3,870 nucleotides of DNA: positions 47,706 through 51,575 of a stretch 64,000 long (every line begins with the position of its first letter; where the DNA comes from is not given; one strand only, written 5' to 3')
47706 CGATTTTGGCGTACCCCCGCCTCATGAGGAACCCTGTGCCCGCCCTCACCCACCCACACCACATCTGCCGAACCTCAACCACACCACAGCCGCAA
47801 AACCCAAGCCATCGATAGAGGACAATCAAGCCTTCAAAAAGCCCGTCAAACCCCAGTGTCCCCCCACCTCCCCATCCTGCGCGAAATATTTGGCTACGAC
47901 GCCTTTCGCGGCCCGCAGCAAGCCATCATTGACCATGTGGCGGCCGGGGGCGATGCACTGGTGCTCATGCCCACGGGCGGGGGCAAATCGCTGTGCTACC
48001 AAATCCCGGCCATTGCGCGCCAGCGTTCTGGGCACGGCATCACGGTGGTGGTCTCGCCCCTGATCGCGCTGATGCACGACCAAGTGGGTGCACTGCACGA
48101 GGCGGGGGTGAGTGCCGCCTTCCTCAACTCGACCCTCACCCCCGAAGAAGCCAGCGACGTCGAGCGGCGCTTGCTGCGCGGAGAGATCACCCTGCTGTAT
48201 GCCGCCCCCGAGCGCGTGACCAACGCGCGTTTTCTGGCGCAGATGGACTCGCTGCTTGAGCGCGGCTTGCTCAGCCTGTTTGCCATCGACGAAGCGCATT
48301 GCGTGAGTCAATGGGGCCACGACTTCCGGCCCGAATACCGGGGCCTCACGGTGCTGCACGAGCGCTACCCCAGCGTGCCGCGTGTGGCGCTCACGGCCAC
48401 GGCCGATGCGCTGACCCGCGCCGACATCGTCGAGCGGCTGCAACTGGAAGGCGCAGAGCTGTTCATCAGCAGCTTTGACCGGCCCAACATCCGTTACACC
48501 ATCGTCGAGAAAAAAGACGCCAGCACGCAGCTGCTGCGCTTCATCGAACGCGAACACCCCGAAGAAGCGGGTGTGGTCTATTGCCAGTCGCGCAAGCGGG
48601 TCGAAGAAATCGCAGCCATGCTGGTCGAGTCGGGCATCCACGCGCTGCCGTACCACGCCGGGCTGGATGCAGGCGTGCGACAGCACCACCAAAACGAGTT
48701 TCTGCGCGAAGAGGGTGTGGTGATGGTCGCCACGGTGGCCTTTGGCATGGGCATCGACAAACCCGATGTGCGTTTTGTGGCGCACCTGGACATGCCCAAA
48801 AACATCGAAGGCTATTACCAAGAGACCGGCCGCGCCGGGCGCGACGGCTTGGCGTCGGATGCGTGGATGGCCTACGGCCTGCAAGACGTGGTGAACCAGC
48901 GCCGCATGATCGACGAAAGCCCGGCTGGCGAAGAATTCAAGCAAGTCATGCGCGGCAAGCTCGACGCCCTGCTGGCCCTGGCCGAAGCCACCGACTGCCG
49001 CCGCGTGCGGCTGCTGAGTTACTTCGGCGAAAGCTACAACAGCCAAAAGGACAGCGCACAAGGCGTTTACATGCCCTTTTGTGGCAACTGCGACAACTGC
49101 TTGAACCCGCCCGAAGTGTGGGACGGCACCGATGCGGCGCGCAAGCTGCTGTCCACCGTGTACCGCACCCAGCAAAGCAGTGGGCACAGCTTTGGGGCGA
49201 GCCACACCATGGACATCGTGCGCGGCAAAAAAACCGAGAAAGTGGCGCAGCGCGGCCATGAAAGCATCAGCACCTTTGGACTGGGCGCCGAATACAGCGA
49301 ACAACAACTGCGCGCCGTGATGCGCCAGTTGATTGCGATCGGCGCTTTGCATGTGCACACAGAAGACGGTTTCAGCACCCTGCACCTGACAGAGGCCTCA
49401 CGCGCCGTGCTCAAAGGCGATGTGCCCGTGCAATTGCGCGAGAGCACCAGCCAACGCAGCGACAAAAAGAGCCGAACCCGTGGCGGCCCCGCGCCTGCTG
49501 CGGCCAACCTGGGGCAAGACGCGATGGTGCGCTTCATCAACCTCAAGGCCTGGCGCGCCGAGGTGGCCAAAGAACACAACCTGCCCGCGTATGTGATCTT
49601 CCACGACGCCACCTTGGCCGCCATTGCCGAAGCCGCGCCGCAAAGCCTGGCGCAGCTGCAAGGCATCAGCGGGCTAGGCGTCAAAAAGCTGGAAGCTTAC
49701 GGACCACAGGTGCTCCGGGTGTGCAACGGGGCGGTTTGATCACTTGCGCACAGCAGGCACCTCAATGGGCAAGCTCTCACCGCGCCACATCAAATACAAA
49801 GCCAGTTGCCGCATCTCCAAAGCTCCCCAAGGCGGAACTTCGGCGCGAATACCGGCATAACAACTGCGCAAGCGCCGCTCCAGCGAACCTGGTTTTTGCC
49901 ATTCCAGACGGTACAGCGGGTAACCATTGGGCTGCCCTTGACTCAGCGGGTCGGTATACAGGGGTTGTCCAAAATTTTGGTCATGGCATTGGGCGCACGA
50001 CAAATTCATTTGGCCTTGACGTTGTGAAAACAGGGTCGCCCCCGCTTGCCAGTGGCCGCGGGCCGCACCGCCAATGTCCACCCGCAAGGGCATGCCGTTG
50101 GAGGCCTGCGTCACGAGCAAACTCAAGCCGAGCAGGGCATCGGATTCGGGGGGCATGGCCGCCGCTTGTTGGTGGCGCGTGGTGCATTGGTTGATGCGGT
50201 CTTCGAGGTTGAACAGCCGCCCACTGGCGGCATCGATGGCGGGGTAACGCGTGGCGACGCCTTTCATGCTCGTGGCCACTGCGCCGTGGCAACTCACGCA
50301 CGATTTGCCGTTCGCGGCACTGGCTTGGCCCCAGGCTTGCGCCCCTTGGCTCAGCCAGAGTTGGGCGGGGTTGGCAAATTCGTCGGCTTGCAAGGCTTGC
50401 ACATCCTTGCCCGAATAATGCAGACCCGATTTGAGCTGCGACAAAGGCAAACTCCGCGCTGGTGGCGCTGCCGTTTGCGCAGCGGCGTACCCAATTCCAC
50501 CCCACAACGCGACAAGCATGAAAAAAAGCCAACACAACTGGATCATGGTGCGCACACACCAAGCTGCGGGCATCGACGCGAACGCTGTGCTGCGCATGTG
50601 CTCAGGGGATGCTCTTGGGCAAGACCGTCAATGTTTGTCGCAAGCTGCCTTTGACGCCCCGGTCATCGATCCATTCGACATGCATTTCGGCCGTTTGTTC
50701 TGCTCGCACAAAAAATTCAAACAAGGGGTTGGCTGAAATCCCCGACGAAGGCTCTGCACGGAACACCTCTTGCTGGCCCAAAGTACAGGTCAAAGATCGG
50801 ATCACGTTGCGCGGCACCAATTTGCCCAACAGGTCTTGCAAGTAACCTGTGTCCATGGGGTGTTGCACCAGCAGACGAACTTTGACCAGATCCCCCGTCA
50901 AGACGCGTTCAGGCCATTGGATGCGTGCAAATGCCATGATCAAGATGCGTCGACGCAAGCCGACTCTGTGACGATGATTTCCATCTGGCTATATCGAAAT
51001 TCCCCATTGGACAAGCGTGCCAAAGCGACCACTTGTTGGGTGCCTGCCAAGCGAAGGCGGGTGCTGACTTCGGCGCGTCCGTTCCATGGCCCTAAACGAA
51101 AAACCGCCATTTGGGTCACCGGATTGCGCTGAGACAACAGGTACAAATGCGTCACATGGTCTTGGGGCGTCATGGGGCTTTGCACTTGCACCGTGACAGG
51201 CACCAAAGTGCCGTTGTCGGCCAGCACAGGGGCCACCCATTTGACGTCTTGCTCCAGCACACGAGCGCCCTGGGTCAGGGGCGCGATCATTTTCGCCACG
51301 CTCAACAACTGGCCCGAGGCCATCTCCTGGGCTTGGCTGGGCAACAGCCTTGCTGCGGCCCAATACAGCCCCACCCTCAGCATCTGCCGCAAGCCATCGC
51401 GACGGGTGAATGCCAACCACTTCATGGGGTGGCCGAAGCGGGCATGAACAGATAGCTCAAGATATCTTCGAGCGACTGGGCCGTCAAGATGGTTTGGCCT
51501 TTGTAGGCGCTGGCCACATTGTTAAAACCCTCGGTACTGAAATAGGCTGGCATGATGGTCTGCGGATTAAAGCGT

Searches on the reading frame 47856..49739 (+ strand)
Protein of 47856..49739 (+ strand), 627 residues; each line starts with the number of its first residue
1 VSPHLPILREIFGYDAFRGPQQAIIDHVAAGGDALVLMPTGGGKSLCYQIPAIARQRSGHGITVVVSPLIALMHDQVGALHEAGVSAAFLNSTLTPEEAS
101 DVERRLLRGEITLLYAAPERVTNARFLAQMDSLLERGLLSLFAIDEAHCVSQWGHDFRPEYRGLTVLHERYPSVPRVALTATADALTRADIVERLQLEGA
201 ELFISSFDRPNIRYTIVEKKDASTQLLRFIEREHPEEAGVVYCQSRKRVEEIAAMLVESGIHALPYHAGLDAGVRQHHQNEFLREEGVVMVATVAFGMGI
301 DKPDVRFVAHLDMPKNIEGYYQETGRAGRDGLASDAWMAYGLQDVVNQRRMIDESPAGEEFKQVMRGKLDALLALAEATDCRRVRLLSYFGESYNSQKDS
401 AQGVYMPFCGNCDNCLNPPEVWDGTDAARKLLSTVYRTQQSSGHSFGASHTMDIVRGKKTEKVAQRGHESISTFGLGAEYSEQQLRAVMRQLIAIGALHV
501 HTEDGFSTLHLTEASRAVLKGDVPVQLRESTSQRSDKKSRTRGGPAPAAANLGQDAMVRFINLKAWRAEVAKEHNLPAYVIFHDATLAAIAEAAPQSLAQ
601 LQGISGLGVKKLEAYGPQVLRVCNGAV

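Call 35: search_protein_families(library=ncbifam, proteins=[window:47856-49739:+], max_evalue=1e-15)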
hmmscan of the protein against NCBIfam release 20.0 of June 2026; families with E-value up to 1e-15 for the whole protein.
window:47856-49739:+ (627 aa): 5 families
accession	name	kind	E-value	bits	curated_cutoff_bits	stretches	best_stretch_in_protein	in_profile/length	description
TIGR01389.1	recQ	equivalog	2.3e-225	749.5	640.2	1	7-624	4-589/591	DNA helicase RecQ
NF008279.0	PRK11057.1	equivalog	1.5e-194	647.9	1015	1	7-622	16-598/608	ATP-dependent DNA helicase RecQ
TIGR00614.1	recQ_fam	subfamily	4.4e-155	517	219.8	1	7-478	2-468/470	RecQ family ATP-dependent DNA helicase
NF041063.1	DpdF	equivalog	3.7e-62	211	550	1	6-351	129-493/813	protein DpdF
NF053631.1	RNA_helic_CshA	equivalog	6.8e-16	58.2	646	0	213-334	215-335/434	degradosome RNA helicase CshA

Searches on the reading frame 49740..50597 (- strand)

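Call 35: search_protein_families(library=ncbifam, proteins=[window:49740-50597:-], max_evalue=1e-15)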
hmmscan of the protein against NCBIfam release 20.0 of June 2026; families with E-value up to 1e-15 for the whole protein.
window:49740-50597:- (285 aa): 1 family
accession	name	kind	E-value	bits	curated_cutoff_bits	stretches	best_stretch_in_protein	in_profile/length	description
TIGR04484.1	thiosulf_SoxA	equivalog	3.6e-58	196.4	110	1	77-285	1-212/212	sulfur oxidation c-type cytochrome SoxA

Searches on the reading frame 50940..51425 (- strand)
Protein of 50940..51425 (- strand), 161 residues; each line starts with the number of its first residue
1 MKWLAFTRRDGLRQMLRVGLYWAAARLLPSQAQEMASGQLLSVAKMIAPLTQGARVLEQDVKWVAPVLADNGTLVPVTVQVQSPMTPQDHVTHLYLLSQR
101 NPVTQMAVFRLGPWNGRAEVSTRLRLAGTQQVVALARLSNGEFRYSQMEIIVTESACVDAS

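Call 38: search_protein_families(library=ncbifam, proteins=[window:50940-51425:-], max_evalue=1e-15)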
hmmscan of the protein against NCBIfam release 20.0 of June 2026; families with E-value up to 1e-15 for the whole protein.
window:50940-51425:- (161 aa): 2 families
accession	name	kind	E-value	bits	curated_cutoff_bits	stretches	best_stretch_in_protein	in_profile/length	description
TIGR04487.1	SoxY_para_1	exception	3.9e-35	120.8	172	1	8-159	2-146/146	SoxY-related AACIE arm protein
TIGR04488.1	SoxY_true_GGCGG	equivalog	6.1e-25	88.4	125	1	7-153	1-143/149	thiosulfate oxidation carrier protein SoxY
